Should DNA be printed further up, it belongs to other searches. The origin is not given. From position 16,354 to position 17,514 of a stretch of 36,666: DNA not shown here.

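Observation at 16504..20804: A 4.3-kb fibre cassette is wedged between the large terminase and the portal gene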

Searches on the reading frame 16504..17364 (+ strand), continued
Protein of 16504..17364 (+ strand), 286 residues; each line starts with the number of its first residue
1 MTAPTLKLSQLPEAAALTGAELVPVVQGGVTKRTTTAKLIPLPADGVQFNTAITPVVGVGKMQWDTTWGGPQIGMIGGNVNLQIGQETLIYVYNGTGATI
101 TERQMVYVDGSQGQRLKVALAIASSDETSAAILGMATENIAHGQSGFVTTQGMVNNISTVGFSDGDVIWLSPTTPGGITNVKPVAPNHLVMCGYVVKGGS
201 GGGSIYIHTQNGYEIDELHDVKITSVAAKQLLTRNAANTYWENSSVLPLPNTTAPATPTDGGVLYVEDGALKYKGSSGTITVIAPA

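Call 59: fold_search(model_id=the predicted structure, library=viral)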
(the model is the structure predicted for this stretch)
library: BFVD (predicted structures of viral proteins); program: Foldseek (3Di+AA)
matches with E <= 10: 682; with E <= 0.001: 133
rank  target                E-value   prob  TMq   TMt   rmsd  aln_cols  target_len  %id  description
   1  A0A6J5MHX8            9.6e-24  1.00  0.57  0.33  11.3       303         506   32  Uncharacterized protein [uncultured Caudovirales phage]
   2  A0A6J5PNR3            1.4e-23  1.00  0.57  0.44  10.8       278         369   36  Uncharacterized protein [uncultured Caudovirales phage]
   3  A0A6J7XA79            2.5e-23  1.00  0.58  0.14   8.6       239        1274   39  Intramolecular chaperone auto-processing domain containing protein [uncultured Caudovirales phage]
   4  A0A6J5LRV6            2.6e-23  1.00  0.58  0.33   9.7       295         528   32  Uncharacterized protein (Fragment) [uncultured Caudovirales phage]
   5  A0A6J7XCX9            6.2e-23  1.00  0.57  0.16  11.4       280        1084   33  Intramolecular chaperone auto-processing domain containing protein [uncultured Caudovirales phage]
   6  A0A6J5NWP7            8.0e-22  1.00  0.56  0.18   7.7       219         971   39  Uncharacterized protein [uncultured Caudovirales phage]
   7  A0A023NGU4            8.9e-22  1.00  0.56  0.26  12.4       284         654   29  (no name in the UniProt tables at hand)
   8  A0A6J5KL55            2.7e-21  1.00  0.57  0.15  14.1       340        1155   26  Uncharacterized protein [uncultured Caudovirales phage]
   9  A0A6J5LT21            6.7e-21  1.00  0.53  0.12  14.7       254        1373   37  Uncharacterized protein [uncultured Caudovirales phage]
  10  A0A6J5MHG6            7.5e-21  1.00  0.56  0.14   9.9       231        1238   37  Uncharacterized protein [uncultured Caudovirales phage]
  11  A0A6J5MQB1            3.9e-20  1.00  0.56  0.26  10.8       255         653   36  Uncharacterized protein [uncultured Caudovirales phage]
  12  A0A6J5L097            4.1e-20  1.00  0.46  0.33  15.4       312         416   28  Major tropism determinant N-terminal domain-containing protein [uncultured Caudovirales phage]
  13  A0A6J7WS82            4.6e-20  1.00  0.50  0.31   9.5       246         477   32  Uncharacterized protein [uncultured Caudovirales phage]
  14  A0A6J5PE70            7.0e-20  1.00  0.47  0.28  15.5       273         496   27  Uncharacterized protein [uncultured Caudovirales phage]
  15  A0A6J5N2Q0            1.1e-19  1.00  0.49  0.17  18.3       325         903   27  Intramolecular chaperone auto-processing domain containing protein [uncultured Caudovirales phage]
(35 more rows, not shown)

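Call 70: search_dna_similar(query=window:16504-17361:+, collection=phages, mode=protein, max_rows=40, max_evalue=0.001)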
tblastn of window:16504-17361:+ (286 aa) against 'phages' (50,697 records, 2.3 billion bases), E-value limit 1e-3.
Records with a match: 14; places in all: 14; records where one place covers at least 80% of the query: 0.
Best place of each record, by identity: <60% 14.
By first word of the organism name: Synechococcus 4; Caudoviricetes 3; Nitrincola 2; Acinetobacter 2; Phage 1; Pseudomonas 1; Roseobacter 1.
By host as written in the record: - 4; Nitrincola sp. M3-16 2; Acinetobacter soli KZ-1 2; Synechococcus sp. 2; Synechococcus sp. MW02 2; Pseudomonas aeruginosa 1; Rhodobacteraceae bacterium FZCC0042 1.
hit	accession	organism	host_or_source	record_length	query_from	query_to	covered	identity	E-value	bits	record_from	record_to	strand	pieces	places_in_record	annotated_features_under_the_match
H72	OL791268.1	Phage zth2-2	-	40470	44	245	71%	40.7%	1e-33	135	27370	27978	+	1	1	record has no annotation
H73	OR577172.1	Pseudomonas phage Rollin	Pseudomonas aeruginosa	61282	42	243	71%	33.7%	3e-22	102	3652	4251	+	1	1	tail fiber protein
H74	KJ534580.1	Nitrincola phage 1M3-16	Nitrincola sp. M3-16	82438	45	243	70%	32.7%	1e-23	105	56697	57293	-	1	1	putative tail protein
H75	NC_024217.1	Nitrincola phage 1M3-16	Nitrincola sp. M3-16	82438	45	243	70%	32.7%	1e-23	105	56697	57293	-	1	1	putative tail protein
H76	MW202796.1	Caudoviricetes sp.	Manatee Spring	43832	47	243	69%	32.5%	2e-12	73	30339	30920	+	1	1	tail fiber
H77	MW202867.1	Caudoviricetes sp.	Manatee Spring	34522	45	190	51%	36.1%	2e-15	82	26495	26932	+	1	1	cerebellin-1 domain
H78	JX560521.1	Acinetobacter phage phiAC-1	Acinetobacter soli KZ-1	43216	59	190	46%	34.1%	8e-12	71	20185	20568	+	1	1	hypothetical protein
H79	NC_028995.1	Acinetobacter phage phiAC-1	Acinetobacter soli KZ-1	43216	59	190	46%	34.1%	8e-12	71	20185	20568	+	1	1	hypothetical protein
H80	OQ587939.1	Synechococcus phage S-CRES1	Synechococcus sp.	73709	89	190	36%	42.3%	1e-7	59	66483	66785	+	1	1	fibritin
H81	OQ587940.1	Synechococcus phage S-CRES2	Synechococcus sp.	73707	89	190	36%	42.3%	1e-7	59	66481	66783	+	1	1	fibritin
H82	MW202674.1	Caudoviricetes sp.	Manatee Spring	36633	82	190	38%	35.5%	1e-8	61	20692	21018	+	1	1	phage-related tail fiber protein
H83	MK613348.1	Roseobacter phage CRP-6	Rhodobacteraceae bacterium FZCC0042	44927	55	188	47%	28.4%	3e-7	57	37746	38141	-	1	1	putative tail fiber protein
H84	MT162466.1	Synechococcus phage S-N03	Synechococcus sp. MW02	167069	82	185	36%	35.5%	2e-5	52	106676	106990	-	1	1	putative tail fiber-like protein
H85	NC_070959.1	Synechococcus phage S-N03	Synechococcus sp. MW02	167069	82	185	36%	35.5%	2e-5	52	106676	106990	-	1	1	tail fiber protein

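Call 71: get_annotated_region(hit=H73, flank=9000)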
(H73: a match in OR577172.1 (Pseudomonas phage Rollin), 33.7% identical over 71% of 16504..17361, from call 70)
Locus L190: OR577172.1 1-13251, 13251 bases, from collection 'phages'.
description: Pseudomonas phage Rollin, partial genome.
organism: Pseudomonas phage Rollin (NCBI taxid 3079657)
taxonomy: Viruses; Duplodnaviria; Heunggongvirae; Uroviricota; Caudoviricetes
host: Pseudomonas aeruginosa; source: water; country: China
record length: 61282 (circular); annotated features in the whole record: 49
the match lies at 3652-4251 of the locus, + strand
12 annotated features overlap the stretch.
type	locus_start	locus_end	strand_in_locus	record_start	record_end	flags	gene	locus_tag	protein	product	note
CDS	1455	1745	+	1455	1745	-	-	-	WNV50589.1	NAD/FAD-utilizing enzyme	NAD/FAD-utilizing enzyme apparently involved in cell division (ACLAME 1462)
CDS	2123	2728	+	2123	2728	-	-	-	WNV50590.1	hypothetical protein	-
CDS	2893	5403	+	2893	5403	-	-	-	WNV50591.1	tail fiber protein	-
CDS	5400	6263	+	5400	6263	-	-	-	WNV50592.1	hypothetical protein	-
CDS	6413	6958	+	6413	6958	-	-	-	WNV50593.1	hypothetical protein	-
CDS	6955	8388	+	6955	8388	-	-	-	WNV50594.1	hypothetical protein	-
CDS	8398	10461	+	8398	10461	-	-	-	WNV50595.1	hypothetical protein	-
CDS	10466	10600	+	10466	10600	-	-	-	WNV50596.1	hypothetical protein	-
CDS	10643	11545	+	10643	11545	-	-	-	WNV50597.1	hypothetical protein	-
CDS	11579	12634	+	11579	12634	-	-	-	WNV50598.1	hypothetical protein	-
CDS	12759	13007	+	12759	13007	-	-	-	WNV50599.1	hypothetical protein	-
CDS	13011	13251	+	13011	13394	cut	-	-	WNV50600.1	hypothetical protein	-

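Call 90: search_solved_structures(query=A2, max_evalue=1, show_alignments=0)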
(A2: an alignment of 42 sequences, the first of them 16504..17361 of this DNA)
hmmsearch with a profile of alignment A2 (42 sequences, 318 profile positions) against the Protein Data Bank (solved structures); distinct sequences matched with E-value up to 1: 0.
